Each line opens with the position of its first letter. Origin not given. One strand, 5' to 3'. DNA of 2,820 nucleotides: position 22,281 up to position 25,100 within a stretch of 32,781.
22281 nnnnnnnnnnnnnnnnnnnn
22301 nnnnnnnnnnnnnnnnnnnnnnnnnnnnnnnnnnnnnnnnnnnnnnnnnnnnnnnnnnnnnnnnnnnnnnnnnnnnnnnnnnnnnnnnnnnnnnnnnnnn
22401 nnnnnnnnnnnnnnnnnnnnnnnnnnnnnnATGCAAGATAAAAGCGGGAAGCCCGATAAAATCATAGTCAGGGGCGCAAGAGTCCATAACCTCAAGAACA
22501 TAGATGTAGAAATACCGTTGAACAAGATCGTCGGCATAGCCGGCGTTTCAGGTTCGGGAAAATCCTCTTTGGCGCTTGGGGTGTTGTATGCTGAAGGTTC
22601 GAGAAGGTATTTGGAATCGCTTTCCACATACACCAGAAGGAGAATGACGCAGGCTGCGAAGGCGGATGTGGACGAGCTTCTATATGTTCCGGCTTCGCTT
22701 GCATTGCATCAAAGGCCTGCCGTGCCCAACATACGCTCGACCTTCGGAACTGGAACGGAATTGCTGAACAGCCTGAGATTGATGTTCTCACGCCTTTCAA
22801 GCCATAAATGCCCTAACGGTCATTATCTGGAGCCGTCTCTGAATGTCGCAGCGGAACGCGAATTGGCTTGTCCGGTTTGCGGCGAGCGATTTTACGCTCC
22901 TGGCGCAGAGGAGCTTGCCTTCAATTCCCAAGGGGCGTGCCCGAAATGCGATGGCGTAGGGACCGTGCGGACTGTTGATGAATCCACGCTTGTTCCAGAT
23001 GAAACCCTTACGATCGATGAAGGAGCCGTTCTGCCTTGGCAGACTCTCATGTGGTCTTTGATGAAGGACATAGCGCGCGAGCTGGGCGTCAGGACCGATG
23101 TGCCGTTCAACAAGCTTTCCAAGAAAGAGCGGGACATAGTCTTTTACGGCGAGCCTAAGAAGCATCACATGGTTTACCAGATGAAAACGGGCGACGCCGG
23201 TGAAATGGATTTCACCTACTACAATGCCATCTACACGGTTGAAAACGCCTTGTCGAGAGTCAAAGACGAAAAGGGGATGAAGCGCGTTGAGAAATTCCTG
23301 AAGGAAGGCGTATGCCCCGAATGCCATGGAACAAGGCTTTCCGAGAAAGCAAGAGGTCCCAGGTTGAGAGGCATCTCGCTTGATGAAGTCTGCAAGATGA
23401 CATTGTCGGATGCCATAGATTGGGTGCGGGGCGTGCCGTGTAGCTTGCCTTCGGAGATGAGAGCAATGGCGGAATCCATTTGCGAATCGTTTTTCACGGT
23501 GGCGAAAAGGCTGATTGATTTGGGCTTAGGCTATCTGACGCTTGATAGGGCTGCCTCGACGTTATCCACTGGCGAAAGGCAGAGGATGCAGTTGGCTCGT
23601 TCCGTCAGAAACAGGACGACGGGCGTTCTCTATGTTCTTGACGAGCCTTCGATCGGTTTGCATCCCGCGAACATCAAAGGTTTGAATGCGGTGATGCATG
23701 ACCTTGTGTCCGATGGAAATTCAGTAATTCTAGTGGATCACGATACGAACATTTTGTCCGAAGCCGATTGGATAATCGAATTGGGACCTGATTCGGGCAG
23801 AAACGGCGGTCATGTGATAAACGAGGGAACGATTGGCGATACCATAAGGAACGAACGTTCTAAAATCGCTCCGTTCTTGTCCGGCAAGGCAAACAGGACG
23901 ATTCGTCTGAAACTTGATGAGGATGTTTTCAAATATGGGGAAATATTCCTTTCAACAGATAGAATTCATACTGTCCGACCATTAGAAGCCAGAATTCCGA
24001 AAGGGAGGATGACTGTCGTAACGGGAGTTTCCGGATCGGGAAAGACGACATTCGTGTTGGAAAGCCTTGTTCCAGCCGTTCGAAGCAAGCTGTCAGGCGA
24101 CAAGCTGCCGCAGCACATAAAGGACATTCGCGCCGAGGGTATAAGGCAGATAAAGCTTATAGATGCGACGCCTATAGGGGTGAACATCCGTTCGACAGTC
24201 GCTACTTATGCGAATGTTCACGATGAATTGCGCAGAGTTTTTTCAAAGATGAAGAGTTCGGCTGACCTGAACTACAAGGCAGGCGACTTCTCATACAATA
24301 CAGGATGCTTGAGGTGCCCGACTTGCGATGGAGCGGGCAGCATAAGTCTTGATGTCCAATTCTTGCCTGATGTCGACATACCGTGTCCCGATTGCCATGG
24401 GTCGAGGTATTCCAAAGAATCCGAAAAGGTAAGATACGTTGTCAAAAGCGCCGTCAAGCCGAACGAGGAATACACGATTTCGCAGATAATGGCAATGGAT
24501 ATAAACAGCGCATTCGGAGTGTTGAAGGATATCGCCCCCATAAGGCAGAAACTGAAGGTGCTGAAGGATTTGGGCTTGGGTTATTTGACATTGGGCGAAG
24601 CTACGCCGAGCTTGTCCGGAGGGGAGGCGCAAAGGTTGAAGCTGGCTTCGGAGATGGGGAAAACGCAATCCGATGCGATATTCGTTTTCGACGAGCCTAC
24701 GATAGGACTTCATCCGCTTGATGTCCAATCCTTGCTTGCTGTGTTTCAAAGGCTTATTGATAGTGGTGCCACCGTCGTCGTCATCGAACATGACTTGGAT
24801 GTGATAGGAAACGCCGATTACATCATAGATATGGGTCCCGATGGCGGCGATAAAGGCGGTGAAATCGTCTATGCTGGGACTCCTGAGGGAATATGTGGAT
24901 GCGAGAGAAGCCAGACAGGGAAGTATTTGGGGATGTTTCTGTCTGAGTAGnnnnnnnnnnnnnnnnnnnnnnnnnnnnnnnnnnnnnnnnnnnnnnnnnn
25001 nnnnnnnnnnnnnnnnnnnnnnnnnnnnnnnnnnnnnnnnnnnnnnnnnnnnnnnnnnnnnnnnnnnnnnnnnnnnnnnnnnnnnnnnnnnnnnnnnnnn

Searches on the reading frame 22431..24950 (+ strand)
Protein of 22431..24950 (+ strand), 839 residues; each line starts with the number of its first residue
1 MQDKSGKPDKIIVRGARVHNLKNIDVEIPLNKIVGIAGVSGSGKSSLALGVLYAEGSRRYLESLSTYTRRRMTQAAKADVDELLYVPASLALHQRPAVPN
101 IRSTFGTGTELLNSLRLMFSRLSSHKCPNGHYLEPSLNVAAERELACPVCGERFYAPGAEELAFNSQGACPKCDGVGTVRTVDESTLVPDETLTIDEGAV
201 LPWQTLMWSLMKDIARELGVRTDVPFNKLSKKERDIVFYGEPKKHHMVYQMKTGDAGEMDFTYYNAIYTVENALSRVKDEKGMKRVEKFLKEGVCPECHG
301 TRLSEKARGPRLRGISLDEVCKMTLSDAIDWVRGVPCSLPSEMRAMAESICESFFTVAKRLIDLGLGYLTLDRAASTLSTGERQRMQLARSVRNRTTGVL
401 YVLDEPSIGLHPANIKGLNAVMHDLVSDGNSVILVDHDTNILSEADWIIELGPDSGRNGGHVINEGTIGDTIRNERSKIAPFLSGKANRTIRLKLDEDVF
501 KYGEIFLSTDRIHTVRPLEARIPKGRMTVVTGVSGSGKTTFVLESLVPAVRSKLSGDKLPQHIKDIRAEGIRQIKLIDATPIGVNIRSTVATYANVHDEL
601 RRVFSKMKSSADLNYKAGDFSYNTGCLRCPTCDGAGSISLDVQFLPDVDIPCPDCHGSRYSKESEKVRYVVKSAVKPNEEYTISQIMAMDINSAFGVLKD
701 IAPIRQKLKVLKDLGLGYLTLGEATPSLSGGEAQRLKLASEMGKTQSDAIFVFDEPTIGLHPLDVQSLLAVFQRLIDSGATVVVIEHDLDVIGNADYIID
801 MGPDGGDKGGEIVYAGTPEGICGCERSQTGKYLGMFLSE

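Call 4: search_protein_families(library=pfam, proteins=[window:22431-24950:+])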
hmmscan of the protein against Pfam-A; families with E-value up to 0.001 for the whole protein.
window:22431-24950:+ (839 aa): 14 families
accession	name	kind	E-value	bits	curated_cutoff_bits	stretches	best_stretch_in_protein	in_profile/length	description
PF00005.33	ABC_tran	-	1.8e-18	67.9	25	0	370-406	101-135/137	ABC transporter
PF17755.6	UvrA_DNA-bind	-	3.2e-16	60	23.2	1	183-280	1-102/110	UvrA DNA-binding domain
PF02463.25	SMC_N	-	1.6e-07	31.4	40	0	18-58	7-51/220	RecF/RecN/SMC N terminal domain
PF20703.3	nSTAND1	-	1.3e-06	28.8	27.1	0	512-563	20-71/379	Novel STAND NTPase 1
PF15777.11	Anti-TRAP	-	1.3e-06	28.7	32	0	142-188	8-51/59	Tryptophan RNA-binding attenuator protein inhibitory protein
PF13304.12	AAA_21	-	1.9e-06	28.6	27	0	737-776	247-287/304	AAA domain, putative AbiEii toxin, Type IV TA system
PF06745.19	ATPase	-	5e-06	26.5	26.6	0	519-547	13-41/231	KaiC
PF13555.12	AAA_29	-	6.4e-06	26.3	27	0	523-542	20-39/61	P-loop containing region of AAA domain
PF13191.12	AAA_16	-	8.9e-06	26.7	32.6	0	520-551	19-50/167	AAA ATPase domain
PF00684.25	DnaJ_CXXCXGXG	-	2e-05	25.2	32.7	0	628-659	17-51/65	DnaJ central domain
PF13175.12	AAA_15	-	0.00025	21.2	32.1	0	393-435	324-367/374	AAA ATPase domain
PF13671.12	AAA_33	-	0.00042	21.1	27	0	527-563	1-37/143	AAA domain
PF13481.12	AAA_25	-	0.00055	20.1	27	0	521-546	29-54/195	AAA domain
PF03193.22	RsgA_GTPase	-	0.00072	19.9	30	0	502-549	84-129/174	RsgA GTPase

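Call 5: search_protein_families(library=ncbifam, proteins=[window:22431-24950:+])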
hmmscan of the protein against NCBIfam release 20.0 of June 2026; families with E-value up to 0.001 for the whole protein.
window:22431-24950:+ (839 aa): 175 families (the best 25 are shown)
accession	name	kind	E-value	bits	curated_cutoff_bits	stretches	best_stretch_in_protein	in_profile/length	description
NF001503.0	PRK00349.1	equivalog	1.6e-225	751.3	1147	2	143-837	251-941/943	excinuclease ABC subunit UvrA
TIGR00630.1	uvra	equivalog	4.8e-220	733.3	729.8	2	142-821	248-923/924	excinuclease ABC subunit UvrA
NF001885.0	PRK00635.1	equivalog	2e-137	459.6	3054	2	155-837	254-919/1809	excinuclease ABC subunit A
NF040873.1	AztA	equivalog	2.6e-34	118.5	220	3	656-799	46-189/191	zinc ABC transporter ATP-binding protein AztA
TIGR02857.1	CydD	equivalog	7.5e-34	117.6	435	2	709-801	439-529/529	thiol reductant ABC exporter subunit CydD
TIGR03608.1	L_ocin_972_ABC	subfamily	9.5e-31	106.9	254.85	2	705-801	113-206/206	putative bacteriocin export ABC transporter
TIGR02673.1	FtsE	equivalog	1.6e-27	96.6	264.85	2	710-795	121-203/214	cell division ATP-binding protein FtsE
TIGR04521.1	ECF_ATPase_2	equivalog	1.2e-26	93.5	330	2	709-801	126-218/279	energy-coupling factor transporter ATPase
NF010068.0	PRK13548.1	equivalog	1e-25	90.3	261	2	722-792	132-206/261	heme ABC transporter ATP-binding protein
NF010170.0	PRK13651.1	equivalog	2.5e-25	89.1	432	2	694-792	133-228/308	cobalt transporter ATP-binding subunit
TIGR01166.1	cbiO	subfamily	1.4e-24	86.6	211.8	2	372-440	122-188/190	cobalt ABC transporter, ATP-binding protein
TIGR03873.1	F420-0_ABC_ATP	hypoth_equivalog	1.7e-24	86.5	372.4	2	724-818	134-221/256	putative F420-0 ABC transporter ATP-binding protein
TIGR02982.1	heterocyst_DevA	subfamily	4.4e-24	85.3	295.8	2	358-451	123-214/220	ABC exporter ATP-binding subunit, DevA family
TIGR04520.1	ECF_ATPase_1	equivalog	5.3e-24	85.1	315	2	723-821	132-223/269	energy-coupling factor transporter ATPase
TIGR00972.1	3a0107s01c2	equivalog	3.1e-22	79.1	343.2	2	723-801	140-216/248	phosphate ABC transporter ATP-binding protein PstB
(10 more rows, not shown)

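Call 15: search_solved_structures(query=window:22431-24950:+, max_evalue=1e-20, show_alignments=2)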
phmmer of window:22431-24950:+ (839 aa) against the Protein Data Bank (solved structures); distinct sequences matched with E-value up to 1e-20: 11.
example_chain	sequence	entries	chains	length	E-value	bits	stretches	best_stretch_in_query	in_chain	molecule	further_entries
2r6f_A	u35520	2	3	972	1.3e-177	595.5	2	144-837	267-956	Excinuclease ABC subunit A | Excinuclease ABC, A subunit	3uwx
3pih_A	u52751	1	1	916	1.7e-169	568.7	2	143-834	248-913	UvrABC system protein A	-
3zqj_A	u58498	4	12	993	1.6e-167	562.2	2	144-834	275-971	UVRABC SYSTEM PROTEIN A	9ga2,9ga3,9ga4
9ga5_A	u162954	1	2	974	1.6e-167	562.2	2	144-834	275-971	UvrABC system protein A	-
9gxk_A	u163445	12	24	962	3.2e-162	544.7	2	143-838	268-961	UvrABC system protein A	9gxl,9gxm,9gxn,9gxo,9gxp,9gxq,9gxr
9gxu_A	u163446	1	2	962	2.1e-161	541.9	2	143-838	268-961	UvrABC system protein A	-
9gxw_A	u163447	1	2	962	2.2e-161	541.9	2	143-838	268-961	UvrABC system protein A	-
2vf7_A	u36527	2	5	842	7.1e-151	507.1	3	516-834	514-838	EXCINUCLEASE ABC, SUBUNIT A. | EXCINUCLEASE ABC SUBUNIT A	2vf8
6n9l_A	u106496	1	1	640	2.6e-150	505.3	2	309-834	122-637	UvrABC system protein A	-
3ux8_A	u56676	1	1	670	7e-148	497.2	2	316-837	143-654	Excinuclease ABC, A subunit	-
7sh1_A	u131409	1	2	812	4.3e-120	405.3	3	574-837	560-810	Excinuclease ABC subunit UvrA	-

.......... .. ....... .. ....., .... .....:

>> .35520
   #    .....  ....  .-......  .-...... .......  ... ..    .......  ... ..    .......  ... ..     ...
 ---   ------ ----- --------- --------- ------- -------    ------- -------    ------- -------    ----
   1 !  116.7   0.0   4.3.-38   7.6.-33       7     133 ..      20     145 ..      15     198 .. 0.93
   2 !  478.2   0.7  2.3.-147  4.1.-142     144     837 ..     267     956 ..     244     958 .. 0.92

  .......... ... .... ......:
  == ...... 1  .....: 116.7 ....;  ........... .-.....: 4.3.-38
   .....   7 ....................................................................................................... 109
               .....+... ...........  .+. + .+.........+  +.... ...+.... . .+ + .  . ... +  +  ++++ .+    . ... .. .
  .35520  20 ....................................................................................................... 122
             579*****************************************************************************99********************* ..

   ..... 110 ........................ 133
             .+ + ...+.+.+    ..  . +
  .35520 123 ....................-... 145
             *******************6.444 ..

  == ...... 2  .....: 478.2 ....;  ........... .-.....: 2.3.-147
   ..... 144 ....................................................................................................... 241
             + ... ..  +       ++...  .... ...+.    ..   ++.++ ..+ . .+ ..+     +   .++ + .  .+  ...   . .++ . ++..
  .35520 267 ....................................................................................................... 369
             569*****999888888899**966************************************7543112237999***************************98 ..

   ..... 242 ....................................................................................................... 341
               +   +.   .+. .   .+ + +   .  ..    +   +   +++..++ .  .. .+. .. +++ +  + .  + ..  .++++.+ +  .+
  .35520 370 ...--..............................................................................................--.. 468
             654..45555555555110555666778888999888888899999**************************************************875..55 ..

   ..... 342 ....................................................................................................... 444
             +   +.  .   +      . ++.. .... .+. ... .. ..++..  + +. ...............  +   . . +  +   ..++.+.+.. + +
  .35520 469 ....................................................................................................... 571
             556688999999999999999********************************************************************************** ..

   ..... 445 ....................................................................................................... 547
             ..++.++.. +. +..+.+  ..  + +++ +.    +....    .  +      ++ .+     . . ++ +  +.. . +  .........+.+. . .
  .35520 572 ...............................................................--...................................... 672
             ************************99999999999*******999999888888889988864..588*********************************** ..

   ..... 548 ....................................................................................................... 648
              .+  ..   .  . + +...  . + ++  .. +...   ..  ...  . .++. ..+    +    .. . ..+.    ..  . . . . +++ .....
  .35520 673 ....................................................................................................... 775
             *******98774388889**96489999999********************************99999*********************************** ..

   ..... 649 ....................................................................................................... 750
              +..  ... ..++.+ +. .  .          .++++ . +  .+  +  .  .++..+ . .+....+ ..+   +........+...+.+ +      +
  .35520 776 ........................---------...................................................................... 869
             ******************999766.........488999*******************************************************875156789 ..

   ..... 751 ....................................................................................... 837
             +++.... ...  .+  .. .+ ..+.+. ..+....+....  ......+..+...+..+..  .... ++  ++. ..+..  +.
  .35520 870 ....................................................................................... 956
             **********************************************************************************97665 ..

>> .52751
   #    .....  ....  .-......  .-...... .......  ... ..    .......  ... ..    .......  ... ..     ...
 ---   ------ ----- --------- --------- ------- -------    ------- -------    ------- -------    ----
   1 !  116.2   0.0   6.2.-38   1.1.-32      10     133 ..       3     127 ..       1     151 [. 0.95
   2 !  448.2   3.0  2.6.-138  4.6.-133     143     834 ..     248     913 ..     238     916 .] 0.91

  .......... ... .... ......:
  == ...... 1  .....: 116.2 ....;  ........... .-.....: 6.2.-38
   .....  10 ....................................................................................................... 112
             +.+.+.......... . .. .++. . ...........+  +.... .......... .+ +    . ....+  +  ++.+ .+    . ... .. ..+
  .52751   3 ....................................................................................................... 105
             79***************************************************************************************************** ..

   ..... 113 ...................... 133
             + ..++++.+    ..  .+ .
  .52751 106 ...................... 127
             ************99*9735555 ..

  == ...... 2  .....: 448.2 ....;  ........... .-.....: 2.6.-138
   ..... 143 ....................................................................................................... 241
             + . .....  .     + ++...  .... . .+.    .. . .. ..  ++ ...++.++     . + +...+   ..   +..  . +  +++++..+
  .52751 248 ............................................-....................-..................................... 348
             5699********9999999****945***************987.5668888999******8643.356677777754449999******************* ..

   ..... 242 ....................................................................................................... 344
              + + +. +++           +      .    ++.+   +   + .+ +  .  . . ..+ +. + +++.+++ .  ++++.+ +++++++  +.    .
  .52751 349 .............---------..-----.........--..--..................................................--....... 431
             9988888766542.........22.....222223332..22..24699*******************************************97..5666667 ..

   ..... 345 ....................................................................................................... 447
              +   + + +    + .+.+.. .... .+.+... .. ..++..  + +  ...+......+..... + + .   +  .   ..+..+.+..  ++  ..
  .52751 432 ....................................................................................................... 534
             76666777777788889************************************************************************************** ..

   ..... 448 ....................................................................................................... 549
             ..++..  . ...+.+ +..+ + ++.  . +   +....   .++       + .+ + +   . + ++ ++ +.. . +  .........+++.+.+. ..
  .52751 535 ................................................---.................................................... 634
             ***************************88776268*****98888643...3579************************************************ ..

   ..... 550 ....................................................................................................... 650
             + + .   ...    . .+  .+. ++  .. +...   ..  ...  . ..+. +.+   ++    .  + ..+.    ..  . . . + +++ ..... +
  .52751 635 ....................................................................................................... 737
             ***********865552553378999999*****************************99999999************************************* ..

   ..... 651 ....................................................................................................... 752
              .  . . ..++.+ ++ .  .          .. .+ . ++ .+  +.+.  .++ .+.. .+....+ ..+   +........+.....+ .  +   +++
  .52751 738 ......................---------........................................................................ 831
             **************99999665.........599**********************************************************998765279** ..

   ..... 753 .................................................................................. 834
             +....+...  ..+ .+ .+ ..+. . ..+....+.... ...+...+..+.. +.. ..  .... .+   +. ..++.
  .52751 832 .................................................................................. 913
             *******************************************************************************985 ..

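Call 17: find_homologous_proteins(query=window:22431-24950:+, max_evalue=1e-100)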
Query window:22431-24950:+ (839 aa): 8000 proteins with E <= 1e-100 among 8000 candidates; the best 120 are listed.
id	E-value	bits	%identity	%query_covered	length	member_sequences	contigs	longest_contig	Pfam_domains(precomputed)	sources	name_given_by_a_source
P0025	0.0e+0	1908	100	100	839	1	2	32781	PF06745.20,PF17755.7,PF00005.34,PF15777.11,PF13555.13,PF20703.4,PF02463.26,PF00684.26,PF13304.13,PF13191.13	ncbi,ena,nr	ncbi:MAG TPA: excinuclease ABC subunit A [Spirochaetaceae bacterium]|nr:excinuclease ABC subunit A [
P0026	0.0e+0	1823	96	100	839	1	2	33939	PF06745.20,PF17755.7,PF00005.34,PF15777.11,PF13555.13,PF20703.4,PF02463.26,PF00684.26,PF13304.13,PF13191.13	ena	-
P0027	0.0e+0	1714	90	100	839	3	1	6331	PF06745.20,PF17755.7,PF00005.34,PF15777.11,PF13555.13,PF20703.4,PF02463.26,PF00684.26,PF13304.13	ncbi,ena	-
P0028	0.0e+0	1636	85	99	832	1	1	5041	PF17755.7,PF00005.34,PF13555.13,PF20703.4,PF02463.26,PF00684.26,PF13304.13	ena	-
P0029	0.0e+0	1621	84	99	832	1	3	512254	PF17755.7,PF00005.34,PF13175.13,PF13555.13,PF20703.4,PF02463.26,PF00684.26,PF13304.13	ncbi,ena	-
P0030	0.0e+0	1620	85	99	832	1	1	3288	PF17755.7,PF00005.34,PF15777.11,PF13555.13,PF20703.4,PF02463.26,PF00684.26,PF13304.13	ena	-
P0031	0.0e+0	1617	84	99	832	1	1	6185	PF17755.7,PF00005.34,PF13555.13,PF20703.4,PF02463.26,PF00684.26,PF13304.13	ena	-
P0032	0.0e+0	1601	84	99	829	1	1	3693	PF17755.7,PF00005.34,PF13175.13,PF15777.11,PF13555.13,PF20703.4,PF02463.26,PF00684.26,PF13304.13,PF13191.13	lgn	-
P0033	0.0e+0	1595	83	99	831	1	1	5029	PF17755.7,PF00005.34,PF13175.13,PF15777.11,PF13476.13,PF13555.13,PF20703.4,PF02463.26,PF00684.26,PF13304.13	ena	-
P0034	0.0e+0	1593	83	99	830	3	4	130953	PF17755.7,PF00005.34,PF13175.13,PF13555.13,PF20703.4,PF02463.26,PF00684.26,PF13304.13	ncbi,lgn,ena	-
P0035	0.0e+0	1584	82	99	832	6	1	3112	PF17755.7,PF00005.34,PF13175.13,PF15777.11,PF13555.13,PF20703.4,PF02463.26,PF00684.26,PF13304.13,PF13191.13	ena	-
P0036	0.0e+0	1583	82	99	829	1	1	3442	PF17755.7,PF00005.34,PF13175.13,PF15777.11,PF13555.13,PF20703.4,PF02463.26,PF00684.26,PF13304.13,PF13191.13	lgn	-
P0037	0.0e+0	1583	82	99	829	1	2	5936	PF17755.7,PF00005.34,PF13175.13,PF15777.11,PF13555.13,PF20703.4,PF02463.26,PF00684.26,PF13304.13,PF13191.13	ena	-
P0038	0.0e+0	1582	82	99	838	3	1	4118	PF17755.7,PF00005.34,PF15777.11,PF13476.13,PF13555.13,PF20703.4,PF02463.26,PF00684.26,PF13304.13,PF13191.13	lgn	-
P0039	0.0e+0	1579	82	99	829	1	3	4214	PF17755.7,PF00005.34,PF13175.13,PF15777.11,PF13555.13,PF20703.4,PF02463.26,PF00684.26,PF13304.13,PF13191.13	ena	-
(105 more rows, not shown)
